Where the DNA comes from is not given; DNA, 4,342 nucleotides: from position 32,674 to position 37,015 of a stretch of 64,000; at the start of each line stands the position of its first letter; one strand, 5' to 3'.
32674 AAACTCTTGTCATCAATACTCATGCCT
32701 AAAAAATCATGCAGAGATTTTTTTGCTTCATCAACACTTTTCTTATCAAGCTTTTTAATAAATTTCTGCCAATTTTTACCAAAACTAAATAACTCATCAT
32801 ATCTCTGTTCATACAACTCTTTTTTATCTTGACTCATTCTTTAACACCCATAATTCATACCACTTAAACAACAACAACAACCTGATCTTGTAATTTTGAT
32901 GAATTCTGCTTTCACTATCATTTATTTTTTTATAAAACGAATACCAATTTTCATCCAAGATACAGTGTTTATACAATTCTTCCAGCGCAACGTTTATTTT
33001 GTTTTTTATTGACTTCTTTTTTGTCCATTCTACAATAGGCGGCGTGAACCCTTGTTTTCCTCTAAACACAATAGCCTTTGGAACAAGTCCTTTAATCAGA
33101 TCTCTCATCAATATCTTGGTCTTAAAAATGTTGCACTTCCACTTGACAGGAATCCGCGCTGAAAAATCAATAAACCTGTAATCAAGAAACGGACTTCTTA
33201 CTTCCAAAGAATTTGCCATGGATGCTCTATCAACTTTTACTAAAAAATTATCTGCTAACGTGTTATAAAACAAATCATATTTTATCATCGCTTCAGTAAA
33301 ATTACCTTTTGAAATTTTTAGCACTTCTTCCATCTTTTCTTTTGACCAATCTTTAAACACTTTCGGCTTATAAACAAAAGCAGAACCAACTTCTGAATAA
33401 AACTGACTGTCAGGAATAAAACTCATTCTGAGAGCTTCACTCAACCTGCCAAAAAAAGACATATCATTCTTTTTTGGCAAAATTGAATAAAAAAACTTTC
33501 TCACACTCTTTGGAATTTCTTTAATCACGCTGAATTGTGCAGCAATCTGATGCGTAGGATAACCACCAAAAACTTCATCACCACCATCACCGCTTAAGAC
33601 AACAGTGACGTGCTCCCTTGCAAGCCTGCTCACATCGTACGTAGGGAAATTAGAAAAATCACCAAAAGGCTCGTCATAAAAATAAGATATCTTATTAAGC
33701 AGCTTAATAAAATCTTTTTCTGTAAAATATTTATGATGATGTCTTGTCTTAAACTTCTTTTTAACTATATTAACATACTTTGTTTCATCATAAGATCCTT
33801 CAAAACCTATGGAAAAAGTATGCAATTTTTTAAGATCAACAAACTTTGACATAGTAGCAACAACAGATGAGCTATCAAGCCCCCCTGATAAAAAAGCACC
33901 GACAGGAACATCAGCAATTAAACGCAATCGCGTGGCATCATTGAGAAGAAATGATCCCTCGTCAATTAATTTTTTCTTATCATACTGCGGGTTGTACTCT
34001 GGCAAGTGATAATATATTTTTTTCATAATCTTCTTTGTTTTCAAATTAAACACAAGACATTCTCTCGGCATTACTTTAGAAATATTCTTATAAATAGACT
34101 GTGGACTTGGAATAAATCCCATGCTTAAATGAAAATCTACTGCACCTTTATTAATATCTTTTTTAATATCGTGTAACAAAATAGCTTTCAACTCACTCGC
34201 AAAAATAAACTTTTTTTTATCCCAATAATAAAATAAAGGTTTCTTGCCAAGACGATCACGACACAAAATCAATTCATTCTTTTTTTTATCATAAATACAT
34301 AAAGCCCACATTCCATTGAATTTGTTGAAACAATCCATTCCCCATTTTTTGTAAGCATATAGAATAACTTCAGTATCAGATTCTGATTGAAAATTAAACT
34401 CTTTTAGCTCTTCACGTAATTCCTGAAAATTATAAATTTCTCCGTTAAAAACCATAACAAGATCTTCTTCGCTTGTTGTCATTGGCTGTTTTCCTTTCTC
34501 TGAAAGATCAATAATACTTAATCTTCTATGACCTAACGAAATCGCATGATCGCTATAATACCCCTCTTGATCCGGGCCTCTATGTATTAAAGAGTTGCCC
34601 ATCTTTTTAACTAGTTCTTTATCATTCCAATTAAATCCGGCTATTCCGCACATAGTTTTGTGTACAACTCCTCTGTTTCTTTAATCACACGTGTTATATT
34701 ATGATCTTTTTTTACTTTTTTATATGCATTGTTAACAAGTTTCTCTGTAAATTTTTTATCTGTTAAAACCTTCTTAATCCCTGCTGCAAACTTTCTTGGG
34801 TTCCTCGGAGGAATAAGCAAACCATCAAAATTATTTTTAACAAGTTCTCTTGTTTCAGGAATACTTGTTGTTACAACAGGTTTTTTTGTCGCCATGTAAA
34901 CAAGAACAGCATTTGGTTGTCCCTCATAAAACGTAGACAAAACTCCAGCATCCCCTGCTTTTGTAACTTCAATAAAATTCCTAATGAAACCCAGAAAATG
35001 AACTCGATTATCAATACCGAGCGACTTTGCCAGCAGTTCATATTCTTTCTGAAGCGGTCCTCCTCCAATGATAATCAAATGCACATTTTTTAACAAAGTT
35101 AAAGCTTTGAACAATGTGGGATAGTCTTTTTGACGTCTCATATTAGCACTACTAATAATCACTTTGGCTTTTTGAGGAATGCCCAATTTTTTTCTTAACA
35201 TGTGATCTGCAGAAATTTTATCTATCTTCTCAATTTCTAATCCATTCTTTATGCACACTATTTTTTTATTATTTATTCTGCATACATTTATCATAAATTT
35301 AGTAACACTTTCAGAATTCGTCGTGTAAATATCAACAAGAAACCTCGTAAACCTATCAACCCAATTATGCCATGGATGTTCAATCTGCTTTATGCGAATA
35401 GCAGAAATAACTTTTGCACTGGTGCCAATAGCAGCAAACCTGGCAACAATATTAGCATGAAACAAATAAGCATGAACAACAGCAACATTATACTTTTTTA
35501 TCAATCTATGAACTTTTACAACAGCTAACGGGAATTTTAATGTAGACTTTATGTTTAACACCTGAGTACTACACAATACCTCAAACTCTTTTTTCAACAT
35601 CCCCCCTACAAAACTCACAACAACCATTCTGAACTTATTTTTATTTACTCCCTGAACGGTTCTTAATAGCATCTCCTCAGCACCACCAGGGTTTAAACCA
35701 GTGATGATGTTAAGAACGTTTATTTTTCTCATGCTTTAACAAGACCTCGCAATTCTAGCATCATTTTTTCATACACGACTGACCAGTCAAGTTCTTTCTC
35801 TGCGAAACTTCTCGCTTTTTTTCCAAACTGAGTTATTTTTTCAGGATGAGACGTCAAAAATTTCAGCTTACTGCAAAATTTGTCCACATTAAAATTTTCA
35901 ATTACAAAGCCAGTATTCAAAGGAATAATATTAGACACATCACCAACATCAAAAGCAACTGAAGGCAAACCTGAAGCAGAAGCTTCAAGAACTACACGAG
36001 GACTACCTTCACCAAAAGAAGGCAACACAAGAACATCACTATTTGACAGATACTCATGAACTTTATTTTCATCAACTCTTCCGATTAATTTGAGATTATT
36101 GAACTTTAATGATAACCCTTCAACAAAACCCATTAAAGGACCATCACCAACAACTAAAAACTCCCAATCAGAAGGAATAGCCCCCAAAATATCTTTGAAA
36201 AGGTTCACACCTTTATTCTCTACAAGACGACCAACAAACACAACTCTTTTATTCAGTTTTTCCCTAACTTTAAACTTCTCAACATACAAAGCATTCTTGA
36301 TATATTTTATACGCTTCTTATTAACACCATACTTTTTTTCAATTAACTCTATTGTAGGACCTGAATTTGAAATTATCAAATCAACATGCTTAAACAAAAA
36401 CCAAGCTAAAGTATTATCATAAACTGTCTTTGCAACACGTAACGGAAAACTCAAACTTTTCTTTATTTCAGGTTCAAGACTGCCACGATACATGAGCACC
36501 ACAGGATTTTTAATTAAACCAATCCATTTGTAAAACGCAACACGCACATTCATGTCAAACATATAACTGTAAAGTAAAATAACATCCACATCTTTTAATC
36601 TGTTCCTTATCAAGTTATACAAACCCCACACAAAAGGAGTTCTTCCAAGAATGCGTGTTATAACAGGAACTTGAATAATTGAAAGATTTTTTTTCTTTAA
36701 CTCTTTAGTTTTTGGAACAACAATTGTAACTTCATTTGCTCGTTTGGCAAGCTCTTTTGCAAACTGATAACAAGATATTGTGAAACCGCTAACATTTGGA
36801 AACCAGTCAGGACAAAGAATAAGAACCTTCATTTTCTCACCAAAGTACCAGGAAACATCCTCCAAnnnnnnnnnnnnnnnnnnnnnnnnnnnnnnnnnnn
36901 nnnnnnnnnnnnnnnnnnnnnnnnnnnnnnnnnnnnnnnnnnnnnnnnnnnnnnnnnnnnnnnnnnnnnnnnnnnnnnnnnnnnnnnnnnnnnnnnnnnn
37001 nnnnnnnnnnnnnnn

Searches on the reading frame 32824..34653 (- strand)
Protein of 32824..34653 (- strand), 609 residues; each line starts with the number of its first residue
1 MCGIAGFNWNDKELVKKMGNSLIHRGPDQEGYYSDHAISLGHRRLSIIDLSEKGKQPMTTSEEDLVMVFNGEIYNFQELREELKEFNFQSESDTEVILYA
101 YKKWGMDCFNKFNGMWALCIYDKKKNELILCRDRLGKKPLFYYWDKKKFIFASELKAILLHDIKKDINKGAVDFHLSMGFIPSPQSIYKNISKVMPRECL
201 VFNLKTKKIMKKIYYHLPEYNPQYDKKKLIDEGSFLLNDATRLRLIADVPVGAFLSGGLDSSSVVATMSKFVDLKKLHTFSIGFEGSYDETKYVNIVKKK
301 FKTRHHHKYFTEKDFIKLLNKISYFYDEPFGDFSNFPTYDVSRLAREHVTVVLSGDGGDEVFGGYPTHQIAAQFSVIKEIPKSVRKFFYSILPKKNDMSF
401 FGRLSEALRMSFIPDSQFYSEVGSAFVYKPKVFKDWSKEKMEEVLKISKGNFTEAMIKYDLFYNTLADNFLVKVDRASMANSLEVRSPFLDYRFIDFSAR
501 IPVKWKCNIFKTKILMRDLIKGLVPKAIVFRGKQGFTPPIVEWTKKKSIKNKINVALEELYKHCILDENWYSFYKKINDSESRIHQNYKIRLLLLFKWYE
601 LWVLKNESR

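Call 59: search_protein_families(library=pfam, proteins=[window:32824-34653:-], max_evalue=0.001)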
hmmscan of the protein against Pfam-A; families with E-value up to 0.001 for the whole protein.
window:32824-34653:- (609 aa): 3 families
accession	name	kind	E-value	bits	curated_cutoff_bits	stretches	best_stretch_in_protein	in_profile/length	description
PF00733.27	Asn_synthase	-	1.4e-78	265.5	21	1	236-555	5-306/354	Asparagine synthase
PF13537.11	GATase_7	-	9.5e-47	158.5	25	1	42-159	1-122/123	Glutamine amidotransferase domain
PF13522.11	GATase_6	-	9.6e-45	152.2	27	1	27-154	1-130/130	Glutamine amidotransferase domain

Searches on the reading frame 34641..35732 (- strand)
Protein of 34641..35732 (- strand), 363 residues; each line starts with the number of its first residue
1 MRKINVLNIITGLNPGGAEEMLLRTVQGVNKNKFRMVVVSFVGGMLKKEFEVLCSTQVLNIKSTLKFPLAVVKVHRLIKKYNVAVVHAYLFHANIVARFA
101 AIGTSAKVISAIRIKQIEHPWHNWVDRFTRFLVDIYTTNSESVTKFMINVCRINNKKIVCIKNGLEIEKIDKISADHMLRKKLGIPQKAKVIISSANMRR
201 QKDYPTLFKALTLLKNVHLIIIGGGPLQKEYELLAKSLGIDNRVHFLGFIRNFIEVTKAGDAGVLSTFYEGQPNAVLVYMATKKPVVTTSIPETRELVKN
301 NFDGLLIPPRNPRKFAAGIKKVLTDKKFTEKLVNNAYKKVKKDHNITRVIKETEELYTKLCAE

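Call 59: search_protein_families(library=pfam, proteins=[window:34641-35732:-], max_evalue=0.001)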
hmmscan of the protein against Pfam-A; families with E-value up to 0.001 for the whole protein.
window:34641-35732:- (363 aa): 3 families
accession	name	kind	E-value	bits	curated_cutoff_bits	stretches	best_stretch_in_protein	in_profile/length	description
PF00534.26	Glycos_transf_1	-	5.9e-34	117.5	26.4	1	179-338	5-171/172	Glycosyl transferases group 1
PF13692.12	Glyco_trans_1_4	-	2e-28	99.9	27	1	190-325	2-142/142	Glycosyl transferases group 1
PF13439.12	Glyco_transf_4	-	2.5e-10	41.1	28.5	1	15-168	1-169/170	Glycosyltransferase Family 4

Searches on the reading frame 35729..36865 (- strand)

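Call 59: search_protein_families(library=pfam, proteins=[window:35729-36865:-], max_evalue=0.001)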
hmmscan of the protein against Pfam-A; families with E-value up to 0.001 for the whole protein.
window:35729-36865:- (378 aa): 5 families
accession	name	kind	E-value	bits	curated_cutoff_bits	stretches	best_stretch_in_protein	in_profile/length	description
PF13692.12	Glyco_trans_1_4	-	3e-25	89.6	27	1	206-337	2-139/142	Glycosyl transferases group 1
PF00534.26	Glycos_transf_1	-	9.7e-24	84.2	26.4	1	203-353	13-171/172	Glycosyl transferases group 1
PF13439.12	Glyco_transf_4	-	2.3e-15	57.5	28.5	1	26-193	2-166/170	Glycosyltransferase Family 4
PF20706.3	GT4-conflict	-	0.0003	20.3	26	0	265-303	271-309/385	Family 4 Glycosyltransferase in conflict systems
PF13579.12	Glyco_trans_4_4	-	0.0006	20.6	29.7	1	31-191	6-157/158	Glycosyl transferase 4-like domain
